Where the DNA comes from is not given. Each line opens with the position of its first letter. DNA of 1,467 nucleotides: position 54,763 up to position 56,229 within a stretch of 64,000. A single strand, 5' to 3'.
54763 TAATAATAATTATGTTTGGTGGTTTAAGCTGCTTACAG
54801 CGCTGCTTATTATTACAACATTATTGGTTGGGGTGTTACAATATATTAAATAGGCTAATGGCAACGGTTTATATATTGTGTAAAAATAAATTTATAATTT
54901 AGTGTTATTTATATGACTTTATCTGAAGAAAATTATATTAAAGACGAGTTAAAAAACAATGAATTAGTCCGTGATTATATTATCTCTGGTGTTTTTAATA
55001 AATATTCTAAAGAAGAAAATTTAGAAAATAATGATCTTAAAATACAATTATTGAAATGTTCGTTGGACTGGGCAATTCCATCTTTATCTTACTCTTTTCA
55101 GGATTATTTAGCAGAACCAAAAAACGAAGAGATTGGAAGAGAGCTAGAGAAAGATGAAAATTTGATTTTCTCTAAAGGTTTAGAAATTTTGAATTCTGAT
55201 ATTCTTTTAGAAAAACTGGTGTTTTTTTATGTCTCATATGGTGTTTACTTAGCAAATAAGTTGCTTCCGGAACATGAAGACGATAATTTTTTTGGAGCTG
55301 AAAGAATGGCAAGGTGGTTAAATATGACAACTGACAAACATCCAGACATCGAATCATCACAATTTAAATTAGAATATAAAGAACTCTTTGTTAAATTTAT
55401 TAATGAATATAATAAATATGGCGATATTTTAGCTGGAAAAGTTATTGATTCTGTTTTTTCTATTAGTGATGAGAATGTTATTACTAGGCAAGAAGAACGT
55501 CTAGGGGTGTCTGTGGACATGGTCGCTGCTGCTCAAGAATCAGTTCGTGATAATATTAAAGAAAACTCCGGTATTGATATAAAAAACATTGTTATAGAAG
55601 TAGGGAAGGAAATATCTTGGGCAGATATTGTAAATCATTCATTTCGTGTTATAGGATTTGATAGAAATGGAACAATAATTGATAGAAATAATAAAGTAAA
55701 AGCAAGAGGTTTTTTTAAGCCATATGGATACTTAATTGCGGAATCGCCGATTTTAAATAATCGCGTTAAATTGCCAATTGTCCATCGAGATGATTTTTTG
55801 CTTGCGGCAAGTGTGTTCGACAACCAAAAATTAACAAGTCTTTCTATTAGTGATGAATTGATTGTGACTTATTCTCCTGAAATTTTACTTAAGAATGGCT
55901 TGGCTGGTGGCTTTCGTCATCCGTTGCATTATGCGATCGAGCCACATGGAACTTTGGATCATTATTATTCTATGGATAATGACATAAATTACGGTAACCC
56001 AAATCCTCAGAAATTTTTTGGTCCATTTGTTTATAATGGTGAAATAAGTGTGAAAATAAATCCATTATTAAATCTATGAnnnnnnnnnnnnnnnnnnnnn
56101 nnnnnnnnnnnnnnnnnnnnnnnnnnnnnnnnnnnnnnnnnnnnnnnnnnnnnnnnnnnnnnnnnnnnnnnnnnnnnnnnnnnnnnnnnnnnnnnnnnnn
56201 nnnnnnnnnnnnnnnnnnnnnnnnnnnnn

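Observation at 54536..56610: Perfect 19-bp direct repeat brackets a 2.06-kb segment carrying two ORFan genes plus def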

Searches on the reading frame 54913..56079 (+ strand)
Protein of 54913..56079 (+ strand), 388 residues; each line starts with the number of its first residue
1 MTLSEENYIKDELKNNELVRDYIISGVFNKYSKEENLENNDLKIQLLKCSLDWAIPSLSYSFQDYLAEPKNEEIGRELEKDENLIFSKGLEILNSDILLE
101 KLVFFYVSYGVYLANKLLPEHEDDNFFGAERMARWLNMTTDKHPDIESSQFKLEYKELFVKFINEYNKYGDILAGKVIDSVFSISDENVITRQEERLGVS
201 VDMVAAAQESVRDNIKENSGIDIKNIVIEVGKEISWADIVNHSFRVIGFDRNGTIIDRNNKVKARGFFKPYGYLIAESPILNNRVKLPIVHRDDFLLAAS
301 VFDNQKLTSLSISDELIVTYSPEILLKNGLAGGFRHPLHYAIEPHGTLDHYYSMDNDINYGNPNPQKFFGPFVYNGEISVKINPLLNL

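Call 7: search_protein_families(library=pfam, proteins=[window:54913-56079:+], max_evalue=0.01)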
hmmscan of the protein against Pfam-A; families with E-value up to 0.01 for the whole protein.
window:54913-56079:+ (388 aa): 0 families

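Call 8: find_encoding_contigs(protein=window:54913-56079:+, flank=10000, max_places=10)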
Protein window:54913-56079:+ (388 aa): 7 contigs read that carry it; 2 places shown.
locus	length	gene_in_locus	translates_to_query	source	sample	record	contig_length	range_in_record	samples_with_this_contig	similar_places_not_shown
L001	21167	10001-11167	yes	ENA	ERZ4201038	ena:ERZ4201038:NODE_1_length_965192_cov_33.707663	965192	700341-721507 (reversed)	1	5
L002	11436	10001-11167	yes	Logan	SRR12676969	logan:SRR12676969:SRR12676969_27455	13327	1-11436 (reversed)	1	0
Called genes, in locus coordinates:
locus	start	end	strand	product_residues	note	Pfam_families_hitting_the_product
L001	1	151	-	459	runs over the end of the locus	PF26314:MptA_B_family, PF13231:PMT_2 (weak)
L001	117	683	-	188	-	PF13189:Cytidylate_kin2, PF13207:AAA_17, PF13238:AAA_18, PF02224:Cytidylate_kin (weak)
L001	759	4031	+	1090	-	PF02463:SMC_N, PF13304:AAA_21 (weak), PF13476:AAA_23, PF02463:SMC_N, PF13304:AAA_21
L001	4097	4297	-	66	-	-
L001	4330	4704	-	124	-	-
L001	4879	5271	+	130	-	-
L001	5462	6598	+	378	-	-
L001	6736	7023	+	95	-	-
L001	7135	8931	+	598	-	PF08439:Peptidase_M3_N, PF01432:Peptidase_M3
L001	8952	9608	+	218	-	PF03575:Peptidase_S51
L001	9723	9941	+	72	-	-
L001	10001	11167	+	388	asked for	-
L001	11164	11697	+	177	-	PF01327:Pep_deformylase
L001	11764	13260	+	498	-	PF00587:tRNA-synt_2b, PF03129:HGTP_anticodon, PF09180:ProRS-C_1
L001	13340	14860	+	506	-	PF05362:Lon_C, PF13541:ChlI, PF05496:RuvB_N (faint), PF00158:Sigma54_activat (faint), PF00493:MCM (faint), PF01078:Mg_chelatase, PF07728:AAA_5, PF13335:Mg_chelatase_C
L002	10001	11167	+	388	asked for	-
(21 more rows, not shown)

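Call 10: find_homologous_proteins(query=window:54913-56079:+)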
Query window:54913-56079:+ (388 aa): 192 proteins with E <= 0.001 among 4239 candidates; the best 120 are listed.
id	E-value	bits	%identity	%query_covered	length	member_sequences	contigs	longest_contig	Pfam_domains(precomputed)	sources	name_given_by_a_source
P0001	6.8e-255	863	100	100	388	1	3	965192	-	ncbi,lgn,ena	ncbi:MAG: hypothetical protein WCK37_04150 [Candidatus Falkowbacteria bacterium]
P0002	1.6e-77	279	62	52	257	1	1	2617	-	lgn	-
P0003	7.9e-75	271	66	46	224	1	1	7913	-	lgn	-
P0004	3.2e-74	269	58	54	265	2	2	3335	-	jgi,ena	-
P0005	4.0e-74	268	58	55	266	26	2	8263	-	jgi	jgi:hypothetical protein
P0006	2.2e-73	266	59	52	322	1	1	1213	-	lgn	-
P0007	2.2e-73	266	65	47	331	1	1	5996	-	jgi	jgi:hypothetical protein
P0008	4.4e-73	265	64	48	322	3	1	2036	-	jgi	-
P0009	5.6e-73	264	64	46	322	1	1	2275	-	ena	-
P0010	9.7e-73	264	58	56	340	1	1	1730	-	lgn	-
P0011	2.0e-72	263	64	47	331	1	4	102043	-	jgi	jgi:hypothetical protein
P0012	2.4e-72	262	58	54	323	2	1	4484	-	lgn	-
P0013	2.4e-72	262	64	47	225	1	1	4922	-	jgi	jgi:hypothetical protein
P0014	2.9e-72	262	62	49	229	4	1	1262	-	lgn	-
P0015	4.0e-72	262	57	54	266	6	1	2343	-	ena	-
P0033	3.0e-70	256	63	46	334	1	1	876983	-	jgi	jgi:hypothetical protein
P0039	5.9e-70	255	63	47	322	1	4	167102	-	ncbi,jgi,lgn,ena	ncbi:MAG TPA: hypothetical protein VIK86_04535 [Candidatus Paceibacterota bacterium]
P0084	8.7e-68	247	57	54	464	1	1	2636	-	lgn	-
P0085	9.6e-68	247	59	51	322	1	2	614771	-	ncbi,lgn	ncbi:MAG: hypothetical protein WDM80_14770 [Limisphaerales bacterium]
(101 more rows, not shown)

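Call 13: find_encoding_contigs(protein=P0033, flank=6000, max_places=3)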
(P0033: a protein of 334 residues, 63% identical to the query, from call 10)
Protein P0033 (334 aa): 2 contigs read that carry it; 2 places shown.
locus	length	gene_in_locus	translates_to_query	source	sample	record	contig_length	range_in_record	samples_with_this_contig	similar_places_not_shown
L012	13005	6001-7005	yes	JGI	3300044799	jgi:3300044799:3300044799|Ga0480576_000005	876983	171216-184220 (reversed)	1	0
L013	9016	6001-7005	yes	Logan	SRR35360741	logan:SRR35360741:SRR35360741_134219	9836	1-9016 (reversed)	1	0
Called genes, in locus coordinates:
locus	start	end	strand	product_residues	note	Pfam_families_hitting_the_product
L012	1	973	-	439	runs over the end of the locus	PF02534:T4SS-DNA_transf (faint), PF01935:DUF87 (weak), PF10412:TrwB_AAD_bind, PF12696:TraG-D_C (weak)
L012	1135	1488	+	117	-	-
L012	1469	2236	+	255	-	PF01930:Cas_Cas4 (faint), PF12705:PDDEXK_1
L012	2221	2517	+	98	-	-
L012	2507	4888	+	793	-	PF02463:SMC_N, PF13175:AAA_15 (faint), PF13476:AAA_23, PF13514:AAA_27 (weak), PF13304:AAA_21 (faint), PF13166:AAA_13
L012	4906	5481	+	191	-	-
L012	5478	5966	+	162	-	-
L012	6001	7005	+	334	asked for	-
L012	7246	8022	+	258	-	-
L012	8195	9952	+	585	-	PF00239:Resolvase, PF07508:Recombinase, PF13408:Zn_ribbon_recom (weak)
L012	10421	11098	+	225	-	-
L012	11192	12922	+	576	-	-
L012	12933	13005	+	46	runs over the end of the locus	-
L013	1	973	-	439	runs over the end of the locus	PF02534:T4SS-DNA_transf (faint), PF01935:DUF87 (weak), PF10412:TrwB_AAD_bind, PF12696:TraG-D_C (weak)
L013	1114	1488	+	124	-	-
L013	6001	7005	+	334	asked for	-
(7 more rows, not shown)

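Call 14: find_encoding_contigs(protein=P0039, flank=6000, max_places=3)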
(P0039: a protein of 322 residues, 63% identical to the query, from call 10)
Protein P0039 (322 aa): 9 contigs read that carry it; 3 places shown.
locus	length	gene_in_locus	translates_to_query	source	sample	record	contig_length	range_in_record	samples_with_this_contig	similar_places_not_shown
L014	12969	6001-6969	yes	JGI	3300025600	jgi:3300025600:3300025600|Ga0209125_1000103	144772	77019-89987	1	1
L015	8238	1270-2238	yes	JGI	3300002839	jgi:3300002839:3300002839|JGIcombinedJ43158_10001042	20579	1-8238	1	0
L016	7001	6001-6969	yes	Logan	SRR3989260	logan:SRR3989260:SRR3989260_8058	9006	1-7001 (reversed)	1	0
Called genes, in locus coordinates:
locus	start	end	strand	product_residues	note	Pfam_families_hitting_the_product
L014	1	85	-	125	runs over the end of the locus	-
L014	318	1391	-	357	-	PF13481:AAA_25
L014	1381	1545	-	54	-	-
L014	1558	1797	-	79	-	PF18903:DUF5659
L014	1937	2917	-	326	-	-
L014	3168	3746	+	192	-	-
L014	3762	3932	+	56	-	-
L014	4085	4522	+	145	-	-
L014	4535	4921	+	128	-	PF12587:DUF3761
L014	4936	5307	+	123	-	-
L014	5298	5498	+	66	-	-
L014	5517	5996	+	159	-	-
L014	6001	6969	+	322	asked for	-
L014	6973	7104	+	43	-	-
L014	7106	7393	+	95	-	-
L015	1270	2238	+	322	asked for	-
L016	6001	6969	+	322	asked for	-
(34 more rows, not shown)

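Call 15: find_encoding_contigs(protein=P0085, flank=6000, max_places=3)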
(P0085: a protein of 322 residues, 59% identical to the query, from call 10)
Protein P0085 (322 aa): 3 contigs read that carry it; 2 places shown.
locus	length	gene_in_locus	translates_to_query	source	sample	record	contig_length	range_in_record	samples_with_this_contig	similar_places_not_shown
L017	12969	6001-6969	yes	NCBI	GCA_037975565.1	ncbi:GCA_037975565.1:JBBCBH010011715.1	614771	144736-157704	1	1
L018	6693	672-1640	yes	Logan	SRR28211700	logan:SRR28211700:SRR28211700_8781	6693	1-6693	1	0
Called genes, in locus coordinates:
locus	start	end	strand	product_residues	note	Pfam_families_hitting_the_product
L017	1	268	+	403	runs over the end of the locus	PF00005:ABC_tran, PF13304:AAA_21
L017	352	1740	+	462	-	-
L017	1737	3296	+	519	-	-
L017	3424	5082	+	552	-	PF00919:UPF0004, PF04055:Radical_SAM, PF18693:TRAM_2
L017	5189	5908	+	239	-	PF03104:DNA_pol_B_exo1, PF10108:DNA_pol_B_exo2, PF13482:RNase_H_2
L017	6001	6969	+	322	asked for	-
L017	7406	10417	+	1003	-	PF18083:PutA_N, PF01619:Pro_dh, PF00171:Aldedh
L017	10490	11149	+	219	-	PF01048:PNP_UDP_1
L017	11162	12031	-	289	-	PF00494:SQS_PSY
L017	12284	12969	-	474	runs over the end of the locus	PF00072:Response_reg, PF00158:Sigma54_activat, PF14532:Sigma54_activ_2, PF00004:AAA (weak), PF07724:AAA_2 (weak), PF07728:AAA_5, PF25601:AAA_lid_14, PF02954:HTH_8, +1 more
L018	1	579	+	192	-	?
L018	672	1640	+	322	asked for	-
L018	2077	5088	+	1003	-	PF18083:PutA_N, PF01619:Pro_dh, PF00171:Aldedh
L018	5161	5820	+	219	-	PF01048:PNP_UDP_1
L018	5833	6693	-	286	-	?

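Call 16: search_protein_families(library=phrogs, proteins=[window:54913-56079:+, P0039, P0033], max_evalue=0.01)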
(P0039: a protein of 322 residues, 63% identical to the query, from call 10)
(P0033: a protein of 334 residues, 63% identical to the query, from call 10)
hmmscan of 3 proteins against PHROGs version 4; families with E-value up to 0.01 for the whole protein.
window:54913-56079:+ (388 aa): 0 families

P0039 (322 aa): 0 families

P0033 (334 aa): 0 families

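Call 17: search_protein_families(library=ncbifam, proteins=[window:54913-56079:+, P0039], max_evalue=0.01)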
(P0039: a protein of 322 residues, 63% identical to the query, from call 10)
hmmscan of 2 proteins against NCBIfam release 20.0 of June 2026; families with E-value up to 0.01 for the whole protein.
window:54913-56079:+ (388 aa): 1 family
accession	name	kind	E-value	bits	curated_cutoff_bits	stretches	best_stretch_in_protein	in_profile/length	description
NF005610.0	PRK07362.1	equivalog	0.006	15.3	585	1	201-284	183-266/474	NADP-dependent isocitrate dehydrogenase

P0039 (322 aa): 0 families

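Call 18: search_solved_structures(query=window:54913-56079:+, max_evalue=1)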
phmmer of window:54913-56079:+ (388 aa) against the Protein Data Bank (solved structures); distinct sequences matched with E-value up to 1: 0.

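Call 32: find_related_loci(query=A2, collection=viral_contigs, flank=6000)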
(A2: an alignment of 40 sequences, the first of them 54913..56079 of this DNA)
Query A2 (388 aa) in viral_contigs; peptide patterns used: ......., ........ (x = any residue, [..] = any of these).
50 stretches matched a pattern, but none encodes a relative of the query by tblastn (E <= 1e-3).

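Call 38: predict_structure(alignment_id=A2)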
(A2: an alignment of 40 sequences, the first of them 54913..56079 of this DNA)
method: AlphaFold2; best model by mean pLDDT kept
length: 388 residues; sequences in the alignment: 40
mean_pLDDT: 57.3   pTM: 0.41
mean pLDDT of the five models: 57.3, 54.7, 52.2, 51.7, 51.3
residues with pLDDT >= 90: 10; 70-90: 96; 50-70: 131; < 50: 151
segments of 3 or more residues with pLDDT < 50: 33-37, 92-98, 113-152, 163-205, 307-312, 343-388
pLDDT, mean of each block of 10 residues (from residue 1): 65 58 55 51 63 64 68 71 59 49 58 46 41 45 43 53 44 34 28 34 52 70 75 80 84 87 82 84 82 81 59 65 69 65 43 34 35 29 28
secondary structure, 60 per line:
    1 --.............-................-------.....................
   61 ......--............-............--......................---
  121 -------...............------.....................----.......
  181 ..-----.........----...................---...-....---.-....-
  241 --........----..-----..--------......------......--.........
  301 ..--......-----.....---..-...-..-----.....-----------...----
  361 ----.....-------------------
elements in order: H3-15 H17-32 H40-66 H69-80 H82-93 H96-117 H128-142 H149-169 H174-182 H188-196 H201-219 E227-230 H236-239 E243-250 E272-277 E284-289 H292-302 H305-310 E316-320 E338-342 H365-369

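Call 63: search_dna_similar(query=window:54913-56079:+, collection=phages, mode=protein, max_evalue=0.001, max_rows=10)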
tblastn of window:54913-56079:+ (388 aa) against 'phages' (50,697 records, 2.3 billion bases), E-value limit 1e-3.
No match.

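Call 64: search_dna_similar(query=window:54913-56079:+, collection=plasmids, mode=protein, max_evalue=0.001, max_rows=10)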
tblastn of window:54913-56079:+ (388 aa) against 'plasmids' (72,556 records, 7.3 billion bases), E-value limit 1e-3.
No match.

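Call 74: search_protein_families(library=padloc, proteins=[window:54913-56079:+, P0039], max_evalue=0.01)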
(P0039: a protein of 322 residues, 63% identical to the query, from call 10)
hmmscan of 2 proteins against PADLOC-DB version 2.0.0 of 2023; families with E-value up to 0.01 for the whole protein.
window:54913-56079:+ (388 aa): 0 families

P0039 (322 aa): 0 families

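Call 79: search_protein_families(library=pfam, proteins=[P0039, P0033, P0084], max_evalue=0.1)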
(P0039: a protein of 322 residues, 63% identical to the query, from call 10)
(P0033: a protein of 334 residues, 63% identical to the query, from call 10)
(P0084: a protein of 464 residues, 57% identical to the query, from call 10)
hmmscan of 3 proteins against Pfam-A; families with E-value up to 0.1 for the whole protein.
P0039 (322 aa): 1 family
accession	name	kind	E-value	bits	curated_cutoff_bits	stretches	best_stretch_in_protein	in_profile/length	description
PF09843.14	DUF2070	-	0.08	11.7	30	0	15-145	92-216/561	Predicted membrane protein (DUF2070)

P0033 (334 aa): 3 families
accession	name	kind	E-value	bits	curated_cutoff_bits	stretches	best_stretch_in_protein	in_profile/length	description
PF10112.14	Halogen_Hydrol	-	0.004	17.6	29.8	1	63-159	10-91/191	5-bromo-4-chloroindolyl phosphate hydrolysis protein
PF13968.11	DUF4220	-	0.063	13.3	27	1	13-141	12-129/341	Domain of unknown function (DUF4220)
PF19731.4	DUF6222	-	0.091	13.4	26.9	0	155-194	16-54/62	Family of unknown function (DUF6222)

P0084 (464 aa): 0 families

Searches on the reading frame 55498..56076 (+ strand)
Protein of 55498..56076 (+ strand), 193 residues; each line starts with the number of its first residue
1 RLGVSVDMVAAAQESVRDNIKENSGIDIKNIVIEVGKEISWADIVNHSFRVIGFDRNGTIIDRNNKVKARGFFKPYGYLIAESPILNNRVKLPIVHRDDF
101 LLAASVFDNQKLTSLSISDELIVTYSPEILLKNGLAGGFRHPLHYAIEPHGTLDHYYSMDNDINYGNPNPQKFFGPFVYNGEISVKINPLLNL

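Call 44: predict_structure(alignment_id=A3)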
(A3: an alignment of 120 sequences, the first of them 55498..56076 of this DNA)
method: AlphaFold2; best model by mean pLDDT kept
length: 193 residues; sequences in the alignment: 120
mean_pLDDT: 60.1   pTM: 0.52
mean pLDDT of the five models: 60.1, 59.3, 57.2, 54.9, 50.3
residues with pLDDT >= 90: 7; 70-90: 62; 50-70: 65; < 50: 59
segments of 3 or more residues with pLDDT < 50: 1-3, 31-35, 137-139, 149-193
pLDDT, mean of each block of 10 residues (from residue 1): 53 71 68 49 68 88 85 85 70 81 75 54 64 50 57 39 37 29 29 31
secondary structure, 60 per line:
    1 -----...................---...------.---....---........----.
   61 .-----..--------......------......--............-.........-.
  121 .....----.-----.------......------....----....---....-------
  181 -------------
elements in order: H6-24 H41-44 E48-55 E77-82 E89-94 H97-108 H110-118 E120-125 E143-148 E155-158 E163-166 H170-173

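Call 78: search_solved_structures(query=A3, max_evalue=1)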
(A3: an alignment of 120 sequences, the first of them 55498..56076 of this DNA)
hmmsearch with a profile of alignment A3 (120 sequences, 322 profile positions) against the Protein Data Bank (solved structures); distinct sequences matched with E-value up to 1: 0.
